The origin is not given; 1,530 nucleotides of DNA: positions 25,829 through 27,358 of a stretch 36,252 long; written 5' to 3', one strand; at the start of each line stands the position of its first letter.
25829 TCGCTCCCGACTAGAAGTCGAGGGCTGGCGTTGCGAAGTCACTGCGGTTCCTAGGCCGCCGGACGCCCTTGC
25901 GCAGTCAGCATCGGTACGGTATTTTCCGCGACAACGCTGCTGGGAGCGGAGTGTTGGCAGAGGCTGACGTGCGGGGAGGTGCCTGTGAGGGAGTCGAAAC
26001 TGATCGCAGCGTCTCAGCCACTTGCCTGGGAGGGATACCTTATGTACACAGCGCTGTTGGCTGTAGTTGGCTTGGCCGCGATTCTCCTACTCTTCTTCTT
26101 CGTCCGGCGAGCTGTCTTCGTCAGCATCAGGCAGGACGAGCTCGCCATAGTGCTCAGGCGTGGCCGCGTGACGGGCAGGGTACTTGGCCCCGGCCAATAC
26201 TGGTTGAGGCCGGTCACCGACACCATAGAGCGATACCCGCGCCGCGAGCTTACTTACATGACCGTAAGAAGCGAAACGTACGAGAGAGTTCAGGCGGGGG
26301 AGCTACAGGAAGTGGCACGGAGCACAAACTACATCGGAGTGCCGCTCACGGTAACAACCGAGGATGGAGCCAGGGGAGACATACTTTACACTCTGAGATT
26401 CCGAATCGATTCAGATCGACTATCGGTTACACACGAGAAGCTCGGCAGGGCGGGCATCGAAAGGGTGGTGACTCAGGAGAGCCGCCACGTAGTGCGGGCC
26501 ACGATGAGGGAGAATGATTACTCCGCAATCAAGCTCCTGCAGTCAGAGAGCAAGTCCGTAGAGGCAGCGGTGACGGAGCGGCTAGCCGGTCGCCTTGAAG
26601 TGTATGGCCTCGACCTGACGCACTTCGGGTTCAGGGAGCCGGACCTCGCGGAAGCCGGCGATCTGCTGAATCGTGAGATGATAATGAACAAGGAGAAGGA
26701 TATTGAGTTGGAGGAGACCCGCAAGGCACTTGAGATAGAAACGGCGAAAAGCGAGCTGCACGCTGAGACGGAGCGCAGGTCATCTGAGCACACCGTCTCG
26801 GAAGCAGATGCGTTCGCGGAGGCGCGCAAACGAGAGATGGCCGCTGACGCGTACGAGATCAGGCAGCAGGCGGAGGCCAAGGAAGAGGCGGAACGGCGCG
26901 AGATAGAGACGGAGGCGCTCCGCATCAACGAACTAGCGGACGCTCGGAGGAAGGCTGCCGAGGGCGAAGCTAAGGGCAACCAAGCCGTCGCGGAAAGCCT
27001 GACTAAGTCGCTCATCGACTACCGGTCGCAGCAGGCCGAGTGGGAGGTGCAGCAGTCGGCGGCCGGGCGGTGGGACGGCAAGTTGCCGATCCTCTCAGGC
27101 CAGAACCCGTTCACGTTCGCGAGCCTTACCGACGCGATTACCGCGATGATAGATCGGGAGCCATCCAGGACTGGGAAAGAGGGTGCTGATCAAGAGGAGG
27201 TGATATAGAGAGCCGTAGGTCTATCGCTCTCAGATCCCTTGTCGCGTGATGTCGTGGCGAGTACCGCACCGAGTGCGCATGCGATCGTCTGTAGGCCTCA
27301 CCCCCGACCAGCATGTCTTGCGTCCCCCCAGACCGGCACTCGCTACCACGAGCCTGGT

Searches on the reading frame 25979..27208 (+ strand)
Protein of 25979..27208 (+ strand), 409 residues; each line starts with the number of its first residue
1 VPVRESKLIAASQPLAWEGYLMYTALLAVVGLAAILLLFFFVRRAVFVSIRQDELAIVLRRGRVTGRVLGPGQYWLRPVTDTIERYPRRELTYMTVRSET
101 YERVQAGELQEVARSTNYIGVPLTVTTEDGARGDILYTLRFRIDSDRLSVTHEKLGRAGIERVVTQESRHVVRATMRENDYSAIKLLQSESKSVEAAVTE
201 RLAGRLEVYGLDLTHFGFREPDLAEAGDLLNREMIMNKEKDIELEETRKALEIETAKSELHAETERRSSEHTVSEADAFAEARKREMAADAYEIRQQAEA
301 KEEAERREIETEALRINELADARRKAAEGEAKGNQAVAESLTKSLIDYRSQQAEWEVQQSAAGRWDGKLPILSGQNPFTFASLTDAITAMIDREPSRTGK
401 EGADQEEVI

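Call 46: search_protein_families(library=pfam, proteins=[window:25979-27208:+], max_evalue=0.001)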
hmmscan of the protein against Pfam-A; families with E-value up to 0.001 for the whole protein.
window:25979-27208:+ (409 aa): 1 family
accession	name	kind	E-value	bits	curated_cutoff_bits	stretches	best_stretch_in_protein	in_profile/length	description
PF01145.31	Band_7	-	6.6e-15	56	23.6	1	49-248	2-173/176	SPFH domain / Band 7 family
